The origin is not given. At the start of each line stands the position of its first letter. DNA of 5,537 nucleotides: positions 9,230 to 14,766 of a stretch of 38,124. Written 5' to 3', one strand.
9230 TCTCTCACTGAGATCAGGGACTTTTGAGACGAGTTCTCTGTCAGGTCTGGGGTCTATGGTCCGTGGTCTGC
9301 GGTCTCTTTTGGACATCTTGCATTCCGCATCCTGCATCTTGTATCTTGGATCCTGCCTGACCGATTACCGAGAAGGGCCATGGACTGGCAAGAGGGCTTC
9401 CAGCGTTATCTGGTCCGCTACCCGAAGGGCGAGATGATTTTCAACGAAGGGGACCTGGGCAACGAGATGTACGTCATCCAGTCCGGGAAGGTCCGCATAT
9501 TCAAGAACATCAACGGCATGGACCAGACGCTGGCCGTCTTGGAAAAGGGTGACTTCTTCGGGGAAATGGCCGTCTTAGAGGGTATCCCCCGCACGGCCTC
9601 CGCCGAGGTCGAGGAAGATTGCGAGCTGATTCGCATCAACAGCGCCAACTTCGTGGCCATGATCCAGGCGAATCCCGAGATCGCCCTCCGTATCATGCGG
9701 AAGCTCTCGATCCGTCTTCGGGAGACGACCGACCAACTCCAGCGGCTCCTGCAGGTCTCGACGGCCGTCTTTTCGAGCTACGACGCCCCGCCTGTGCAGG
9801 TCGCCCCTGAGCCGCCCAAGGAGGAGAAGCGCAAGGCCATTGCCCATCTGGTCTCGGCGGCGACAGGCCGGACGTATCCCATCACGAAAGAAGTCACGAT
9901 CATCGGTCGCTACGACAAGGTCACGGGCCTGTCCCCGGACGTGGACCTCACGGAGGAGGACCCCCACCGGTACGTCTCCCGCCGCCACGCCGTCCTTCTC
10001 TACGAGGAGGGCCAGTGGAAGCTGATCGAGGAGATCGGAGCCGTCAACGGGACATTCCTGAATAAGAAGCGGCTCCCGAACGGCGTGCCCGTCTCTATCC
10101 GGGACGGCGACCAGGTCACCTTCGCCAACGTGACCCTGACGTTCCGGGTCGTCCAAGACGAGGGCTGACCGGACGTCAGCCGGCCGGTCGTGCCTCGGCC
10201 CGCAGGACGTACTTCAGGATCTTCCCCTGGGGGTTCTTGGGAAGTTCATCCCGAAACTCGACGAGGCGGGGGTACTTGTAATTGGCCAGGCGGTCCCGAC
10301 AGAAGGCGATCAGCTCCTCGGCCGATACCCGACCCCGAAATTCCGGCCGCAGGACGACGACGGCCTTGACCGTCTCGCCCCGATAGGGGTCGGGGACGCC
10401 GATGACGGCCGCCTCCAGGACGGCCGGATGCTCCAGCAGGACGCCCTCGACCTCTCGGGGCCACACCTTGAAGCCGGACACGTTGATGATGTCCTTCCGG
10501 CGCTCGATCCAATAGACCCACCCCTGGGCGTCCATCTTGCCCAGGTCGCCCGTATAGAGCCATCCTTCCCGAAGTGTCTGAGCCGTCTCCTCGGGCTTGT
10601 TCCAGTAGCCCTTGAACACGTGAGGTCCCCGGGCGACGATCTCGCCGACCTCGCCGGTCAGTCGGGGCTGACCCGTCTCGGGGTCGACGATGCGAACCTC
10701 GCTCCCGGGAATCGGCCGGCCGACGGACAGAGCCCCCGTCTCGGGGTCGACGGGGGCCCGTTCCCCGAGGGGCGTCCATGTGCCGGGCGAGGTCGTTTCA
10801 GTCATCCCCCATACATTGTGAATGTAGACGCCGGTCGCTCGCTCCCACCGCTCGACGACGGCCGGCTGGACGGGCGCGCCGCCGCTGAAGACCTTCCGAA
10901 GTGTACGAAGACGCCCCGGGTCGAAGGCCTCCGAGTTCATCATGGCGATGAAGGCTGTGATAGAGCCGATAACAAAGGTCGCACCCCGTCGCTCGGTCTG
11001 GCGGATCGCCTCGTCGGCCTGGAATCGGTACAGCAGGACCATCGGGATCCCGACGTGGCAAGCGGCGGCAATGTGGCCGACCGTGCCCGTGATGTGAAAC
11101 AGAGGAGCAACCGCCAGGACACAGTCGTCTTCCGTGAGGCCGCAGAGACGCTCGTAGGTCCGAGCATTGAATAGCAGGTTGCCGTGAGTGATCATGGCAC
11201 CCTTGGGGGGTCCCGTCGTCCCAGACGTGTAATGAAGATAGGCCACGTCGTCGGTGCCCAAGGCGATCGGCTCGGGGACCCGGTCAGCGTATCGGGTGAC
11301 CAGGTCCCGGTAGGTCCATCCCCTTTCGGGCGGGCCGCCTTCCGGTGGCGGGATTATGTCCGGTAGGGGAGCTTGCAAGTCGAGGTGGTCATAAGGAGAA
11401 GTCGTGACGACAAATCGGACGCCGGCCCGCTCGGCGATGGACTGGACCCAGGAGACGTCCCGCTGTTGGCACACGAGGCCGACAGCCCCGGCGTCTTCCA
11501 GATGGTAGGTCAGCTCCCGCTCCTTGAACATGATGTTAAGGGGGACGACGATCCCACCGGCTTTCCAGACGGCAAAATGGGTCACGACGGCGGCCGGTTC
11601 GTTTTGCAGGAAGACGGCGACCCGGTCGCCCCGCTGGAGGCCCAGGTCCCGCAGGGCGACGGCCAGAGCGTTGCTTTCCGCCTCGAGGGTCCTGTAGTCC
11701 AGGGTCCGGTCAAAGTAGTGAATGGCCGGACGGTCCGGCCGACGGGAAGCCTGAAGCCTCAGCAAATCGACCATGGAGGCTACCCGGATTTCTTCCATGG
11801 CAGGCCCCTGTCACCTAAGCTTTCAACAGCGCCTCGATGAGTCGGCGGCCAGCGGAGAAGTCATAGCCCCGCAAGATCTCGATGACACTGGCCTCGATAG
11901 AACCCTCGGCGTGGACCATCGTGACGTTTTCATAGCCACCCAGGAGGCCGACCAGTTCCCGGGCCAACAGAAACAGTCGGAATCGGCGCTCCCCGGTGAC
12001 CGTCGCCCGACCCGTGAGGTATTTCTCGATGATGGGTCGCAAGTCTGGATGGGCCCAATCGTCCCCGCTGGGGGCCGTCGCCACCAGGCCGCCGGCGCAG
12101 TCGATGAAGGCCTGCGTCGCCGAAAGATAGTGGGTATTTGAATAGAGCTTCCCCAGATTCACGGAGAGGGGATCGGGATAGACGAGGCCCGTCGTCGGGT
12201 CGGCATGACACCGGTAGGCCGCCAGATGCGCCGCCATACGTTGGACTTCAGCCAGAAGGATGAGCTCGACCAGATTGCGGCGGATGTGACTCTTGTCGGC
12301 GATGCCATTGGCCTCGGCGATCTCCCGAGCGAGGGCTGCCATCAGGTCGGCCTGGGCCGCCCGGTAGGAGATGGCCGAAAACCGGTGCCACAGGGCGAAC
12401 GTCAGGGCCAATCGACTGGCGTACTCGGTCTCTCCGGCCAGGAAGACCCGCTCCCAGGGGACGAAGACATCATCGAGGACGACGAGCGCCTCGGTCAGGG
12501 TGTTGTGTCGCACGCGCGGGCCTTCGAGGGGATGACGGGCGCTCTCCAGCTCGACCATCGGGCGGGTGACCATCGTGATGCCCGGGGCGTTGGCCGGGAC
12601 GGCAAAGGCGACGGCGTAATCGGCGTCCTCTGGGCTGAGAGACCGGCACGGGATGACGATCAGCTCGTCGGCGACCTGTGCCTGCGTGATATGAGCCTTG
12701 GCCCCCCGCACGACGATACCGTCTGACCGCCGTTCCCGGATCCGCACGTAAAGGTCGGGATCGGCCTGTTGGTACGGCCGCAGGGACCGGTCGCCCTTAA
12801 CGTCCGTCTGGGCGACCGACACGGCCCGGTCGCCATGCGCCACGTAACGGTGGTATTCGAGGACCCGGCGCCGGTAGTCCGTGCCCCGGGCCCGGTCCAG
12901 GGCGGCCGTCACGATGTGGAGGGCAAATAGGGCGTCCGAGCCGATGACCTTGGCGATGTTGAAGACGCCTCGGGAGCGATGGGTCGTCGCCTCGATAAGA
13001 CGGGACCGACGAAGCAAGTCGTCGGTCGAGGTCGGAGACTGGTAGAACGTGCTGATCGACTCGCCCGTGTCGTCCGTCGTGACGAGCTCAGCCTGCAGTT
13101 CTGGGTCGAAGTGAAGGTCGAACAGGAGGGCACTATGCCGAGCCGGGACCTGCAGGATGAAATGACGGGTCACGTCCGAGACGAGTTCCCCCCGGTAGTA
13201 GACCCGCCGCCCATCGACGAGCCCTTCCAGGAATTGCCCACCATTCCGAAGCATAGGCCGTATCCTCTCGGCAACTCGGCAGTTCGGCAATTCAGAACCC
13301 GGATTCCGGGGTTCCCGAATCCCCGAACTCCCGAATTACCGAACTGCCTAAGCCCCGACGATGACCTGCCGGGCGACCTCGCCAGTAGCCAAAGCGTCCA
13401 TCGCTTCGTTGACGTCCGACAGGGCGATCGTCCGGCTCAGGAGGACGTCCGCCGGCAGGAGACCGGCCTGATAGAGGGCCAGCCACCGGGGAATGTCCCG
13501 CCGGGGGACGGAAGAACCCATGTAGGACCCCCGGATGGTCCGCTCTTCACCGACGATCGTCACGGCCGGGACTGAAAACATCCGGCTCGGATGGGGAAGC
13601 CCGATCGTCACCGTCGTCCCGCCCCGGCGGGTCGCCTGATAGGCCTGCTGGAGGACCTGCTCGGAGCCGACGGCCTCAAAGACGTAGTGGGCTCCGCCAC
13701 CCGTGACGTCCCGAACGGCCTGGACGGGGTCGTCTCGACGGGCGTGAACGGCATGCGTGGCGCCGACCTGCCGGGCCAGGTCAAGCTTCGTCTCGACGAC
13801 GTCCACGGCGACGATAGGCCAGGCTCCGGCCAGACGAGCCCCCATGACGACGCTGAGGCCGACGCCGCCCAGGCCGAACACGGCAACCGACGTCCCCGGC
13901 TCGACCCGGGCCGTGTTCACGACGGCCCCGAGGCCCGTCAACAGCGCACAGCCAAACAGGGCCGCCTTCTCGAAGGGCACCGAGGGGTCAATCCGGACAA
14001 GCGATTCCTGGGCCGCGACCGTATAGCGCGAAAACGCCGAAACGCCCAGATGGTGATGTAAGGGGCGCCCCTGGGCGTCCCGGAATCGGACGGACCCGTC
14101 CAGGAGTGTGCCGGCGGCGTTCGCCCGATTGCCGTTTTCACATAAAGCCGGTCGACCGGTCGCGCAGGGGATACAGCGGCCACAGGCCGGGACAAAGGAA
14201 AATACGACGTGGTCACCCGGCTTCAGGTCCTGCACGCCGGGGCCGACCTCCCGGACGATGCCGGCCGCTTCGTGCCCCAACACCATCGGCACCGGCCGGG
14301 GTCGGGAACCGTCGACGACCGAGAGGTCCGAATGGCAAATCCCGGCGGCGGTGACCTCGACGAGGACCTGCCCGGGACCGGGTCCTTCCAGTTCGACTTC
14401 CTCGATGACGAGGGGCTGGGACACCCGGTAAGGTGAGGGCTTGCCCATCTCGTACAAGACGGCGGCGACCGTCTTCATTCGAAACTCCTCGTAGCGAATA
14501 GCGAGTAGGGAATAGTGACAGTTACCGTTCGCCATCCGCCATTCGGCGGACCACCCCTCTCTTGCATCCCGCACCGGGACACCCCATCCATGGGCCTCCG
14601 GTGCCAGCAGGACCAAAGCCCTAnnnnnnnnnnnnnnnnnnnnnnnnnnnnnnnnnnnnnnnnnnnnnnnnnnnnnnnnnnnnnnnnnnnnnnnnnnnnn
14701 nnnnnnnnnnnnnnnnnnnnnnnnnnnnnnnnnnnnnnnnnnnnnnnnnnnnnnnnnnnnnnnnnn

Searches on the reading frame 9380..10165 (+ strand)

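Call 44: search_protein_families(library=pfam, proteins=[window:9380-10165:+], max_evalue=0.00001)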
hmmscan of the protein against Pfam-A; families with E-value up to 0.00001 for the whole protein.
window:9380-10165:+ (262 aa): 2 families
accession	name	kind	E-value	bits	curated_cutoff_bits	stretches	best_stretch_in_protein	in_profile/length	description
PF00027.35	cNMP_binding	-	4.8e-27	94.2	27.5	1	12-98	2-89/89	Cyclic nucleotide-binding domain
PF00498.31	FHA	-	1.5e-12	48.2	20.7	1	174-248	2-66/67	FHA domain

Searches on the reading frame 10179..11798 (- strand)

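Call 44: search_protein_families(library=pfam, proteins=[window:10179-11798:-], max_evalue=0.00001)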
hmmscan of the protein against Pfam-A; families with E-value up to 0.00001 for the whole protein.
window:10179-11798:- (540 aa): 2 families
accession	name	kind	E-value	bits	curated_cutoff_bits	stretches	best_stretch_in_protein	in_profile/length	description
PF00501.34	AMP-binding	-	9.1e-93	311.5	29.9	1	15-399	3-384/384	AMP-binding enzyme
PF13193.12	AMP-binding_C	-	4.2e-22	79.3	24.5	1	449-526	1-76/76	AMP-binding enzyme C-terminal domain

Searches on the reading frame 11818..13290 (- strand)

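Call 44: search_protein_families(library=pfam, proteins=[window:11818-13290:-], max_evalue=0.00001)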
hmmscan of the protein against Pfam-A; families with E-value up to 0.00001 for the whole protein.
window:11818-13290:- (491 aa): 2 families
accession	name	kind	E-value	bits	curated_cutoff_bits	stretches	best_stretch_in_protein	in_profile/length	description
PF11794.13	HpaB_N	-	4e-81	273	35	1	17-284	2-270/270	4-hydroxyphenylacetate 3-hydroxylase N terminal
PF03241.18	HpaB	-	3e-44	151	25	1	292-489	2-201/202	4-hydroxyphenylacetate 3-hydroxylase C terminal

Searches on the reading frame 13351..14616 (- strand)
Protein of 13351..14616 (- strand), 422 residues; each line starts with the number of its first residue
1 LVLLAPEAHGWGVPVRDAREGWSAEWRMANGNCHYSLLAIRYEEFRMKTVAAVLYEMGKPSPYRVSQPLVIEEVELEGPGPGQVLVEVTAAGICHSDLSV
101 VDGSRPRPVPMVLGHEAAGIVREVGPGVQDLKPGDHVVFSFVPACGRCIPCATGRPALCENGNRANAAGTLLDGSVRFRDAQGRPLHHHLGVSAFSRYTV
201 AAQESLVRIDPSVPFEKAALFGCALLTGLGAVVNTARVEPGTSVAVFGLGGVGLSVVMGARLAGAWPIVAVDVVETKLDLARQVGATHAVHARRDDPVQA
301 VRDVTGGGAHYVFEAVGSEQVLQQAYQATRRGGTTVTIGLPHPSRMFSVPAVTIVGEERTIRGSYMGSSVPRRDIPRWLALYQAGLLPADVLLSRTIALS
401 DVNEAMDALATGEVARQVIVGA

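Call 44: search_protein_families(library=pfam, proteins=[window:13351-14616:-], max_evalue=0.00001)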
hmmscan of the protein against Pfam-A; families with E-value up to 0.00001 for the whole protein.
window:13351-14616:- (422 aa): 4 families
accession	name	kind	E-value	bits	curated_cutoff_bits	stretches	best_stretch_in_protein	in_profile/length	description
PF00107.32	ADH_zinc_N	-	2.2e-30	105.7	31.8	1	251-381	1-126/129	Zinc-binding dehydrogenase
PF08240.17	ADH_N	-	7.4e-26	90.9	23.5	1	80-209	1-102/104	Alcohol dehydrogenase GroES-like domain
PF13602.12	ADH_zinc_N_2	-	1e-07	33.4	27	1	285-414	2-128/134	Zinc-binding dehydrogenase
PF16912.11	Glu_dehyd_C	-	4.1e-06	26.9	34.9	1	236-349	27-139/211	Glucose dehydrogenase C-terminus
